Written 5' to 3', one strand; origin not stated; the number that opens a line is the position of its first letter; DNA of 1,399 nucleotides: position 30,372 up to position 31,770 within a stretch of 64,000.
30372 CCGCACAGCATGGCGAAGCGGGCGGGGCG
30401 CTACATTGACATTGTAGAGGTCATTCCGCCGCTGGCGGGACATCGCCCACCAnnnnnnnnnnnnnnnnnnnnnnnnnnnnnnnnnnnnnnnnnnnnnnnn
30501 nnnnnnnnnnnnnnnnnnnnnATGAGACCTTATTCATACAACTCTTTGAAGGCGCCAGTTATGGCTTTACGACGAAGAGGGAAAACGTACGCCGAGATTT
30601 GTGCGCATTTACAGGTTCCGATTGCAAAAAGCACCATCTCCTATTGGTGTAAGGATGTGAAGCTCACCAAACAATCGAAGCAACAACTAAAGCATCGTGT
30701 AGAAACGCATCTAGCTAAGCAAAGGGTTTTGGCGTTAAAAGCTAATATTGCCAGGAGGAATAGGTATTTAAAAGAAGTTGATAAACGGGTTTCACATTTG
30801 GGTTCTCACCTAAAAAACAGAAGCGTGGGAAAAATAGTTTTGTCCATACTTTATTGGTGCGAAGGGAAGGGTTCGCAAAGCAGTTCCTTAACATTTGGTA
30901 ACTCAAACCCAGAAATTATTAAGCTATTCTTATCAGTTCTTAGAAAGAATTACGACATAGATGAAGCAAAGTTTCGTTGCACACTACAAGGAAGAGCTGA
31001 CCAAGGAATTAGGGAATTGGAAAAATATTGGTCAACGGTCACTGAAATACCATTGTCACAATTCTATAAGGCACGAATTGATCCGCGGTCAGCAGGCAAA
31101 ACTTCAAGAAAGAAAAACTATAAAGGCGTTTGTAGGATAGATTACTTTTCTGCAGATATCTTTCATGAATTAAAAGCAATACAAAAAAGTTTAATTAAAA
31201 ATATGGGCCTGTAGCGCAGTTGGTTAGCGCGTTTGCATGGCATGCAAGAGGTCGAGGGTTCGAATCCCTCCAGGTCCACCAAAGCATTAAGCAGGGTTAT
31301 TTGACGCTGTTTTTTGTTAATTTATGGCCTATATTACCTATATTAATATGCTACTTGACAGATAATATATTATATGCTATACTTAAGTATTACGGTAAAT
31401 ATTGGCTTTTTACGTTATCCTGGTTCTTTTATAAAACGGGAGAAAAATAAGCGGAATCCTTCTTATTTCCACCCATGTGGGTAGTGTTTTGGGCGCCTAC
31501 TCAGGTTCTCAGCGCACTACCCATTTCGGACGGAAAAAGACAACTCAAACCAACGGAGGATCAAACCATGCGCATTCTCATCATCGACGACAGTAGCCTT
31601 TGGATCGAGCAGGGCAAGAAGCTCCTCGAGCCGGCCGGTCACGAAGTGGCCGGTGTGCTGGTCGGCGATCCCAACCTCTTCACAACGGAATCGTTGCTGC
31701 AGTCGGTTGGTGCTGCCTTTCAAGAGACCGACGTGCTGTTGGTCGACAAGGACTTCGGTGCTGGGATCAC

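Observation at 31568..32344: Orphan receiver-domain protein with a C-terminal HExxH domain, ~63% GC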

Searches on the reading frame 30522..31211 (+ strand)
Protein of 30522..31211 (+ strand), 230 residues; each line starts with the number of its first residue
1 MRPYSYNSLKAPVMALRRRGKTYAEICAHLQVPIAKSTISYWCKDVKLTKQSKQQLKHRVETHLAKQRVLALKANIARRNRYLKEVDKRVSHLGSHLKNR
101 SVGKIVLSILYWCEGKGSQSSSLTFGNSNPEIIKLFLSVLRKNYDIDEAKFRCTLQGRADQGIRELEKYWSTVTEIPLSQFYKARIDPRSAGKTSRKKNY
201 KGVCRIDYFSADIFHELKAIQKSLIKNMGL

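Call 7: search_protein_families(library=pfam, proteins=[window:30522-31211:+], max_evalue=1)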
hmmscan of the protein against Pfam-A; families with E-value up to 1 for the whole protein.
window:30522-31211:+ (230 aa): 3 families
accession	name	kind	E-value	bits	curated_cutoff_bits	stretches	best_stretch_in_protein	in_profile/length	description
PF13222.11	DUF4030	-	0.063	13.7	25.2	1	53-97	17-61/142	Protein of unknown function (DUF4030)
PF13518.12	HTH_28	-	0.11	13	25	1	14-45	7-35/52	Helix-turn-helix domain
PF13384.12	HTH_23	-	0.13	12.6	24.6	1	10-33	7-30/50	Homeodomain-like domain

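Call 10: search_protein_families(library=ncbifam, proteins=[window:30522-31211:+], max_evalue=1)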
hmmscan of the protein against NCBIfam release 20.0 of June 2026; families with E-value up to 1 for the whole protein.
window:30522-31211:+ (230 aa): 2 families
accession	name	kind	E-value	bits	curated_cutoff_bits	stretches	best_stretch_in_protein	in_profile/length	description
NF033516.0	transpos_IS3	equivalog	0.0047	16.2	160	1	15-90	9-85/369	IS3 family transposase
TIGR02405.1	trehalos_R_Ecol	equivalog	0.023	14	357.35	1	34-141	13-112/311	trehalose operon repressor TreR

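Call 50: search_protein_families(library=padloc, proteins=[window:30522-31211:+], max_evalue=1)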
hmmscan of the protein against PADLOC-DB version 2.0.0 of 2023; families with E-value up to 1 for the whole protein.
window:30522-31211:+ (230 aa): 0 families

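Call 51: search_protein_families(library=phrogs, proteins=[window:30522-31211:+], max_evalue=1)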
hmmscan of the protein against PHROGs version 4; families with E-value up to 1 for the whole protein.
window:30522-31211:+ (230 aa): 6 families
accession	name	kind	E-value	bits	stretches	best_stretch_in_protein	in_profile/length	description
phrog_2308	-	unknown function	0.0061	17.6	1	10-80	6-73/138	-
phrog_2538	-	head and packaging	0.071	14.2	1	18-75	16-75/129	terminase small subunit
phrog_14255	-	unknown function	0.12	13.5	1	16-91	26-105/167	-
phrog_9366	-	integration and excision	0.13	13.4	1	10-49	71-108/109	transposase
phrog_4494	-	unknown function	0.16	13.5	1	9-59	7-58/109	-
phrog_645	-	DNA, RNA and nucleotide metabolism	0.2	12.8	1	13-66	30-65/196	Rnase E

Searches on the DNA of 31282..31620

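Call 58: search_rna_families(source=window, start=31282, end=31620, threshold=evalue, max_evalue=1)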
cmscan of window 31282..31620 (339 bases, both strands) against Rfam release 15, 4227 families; matches with E-value up to 1: 1.
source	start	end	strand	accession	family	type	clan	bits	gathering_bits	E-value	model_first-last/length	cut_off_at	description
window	31463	31540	+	RF02011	mir-575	Gene; miRNA;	-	19.4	100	0.17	1-79/79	no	mir-575 microRNA precursor family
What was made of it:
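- Tried and rejected: Rfam finds nothing (call 58).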
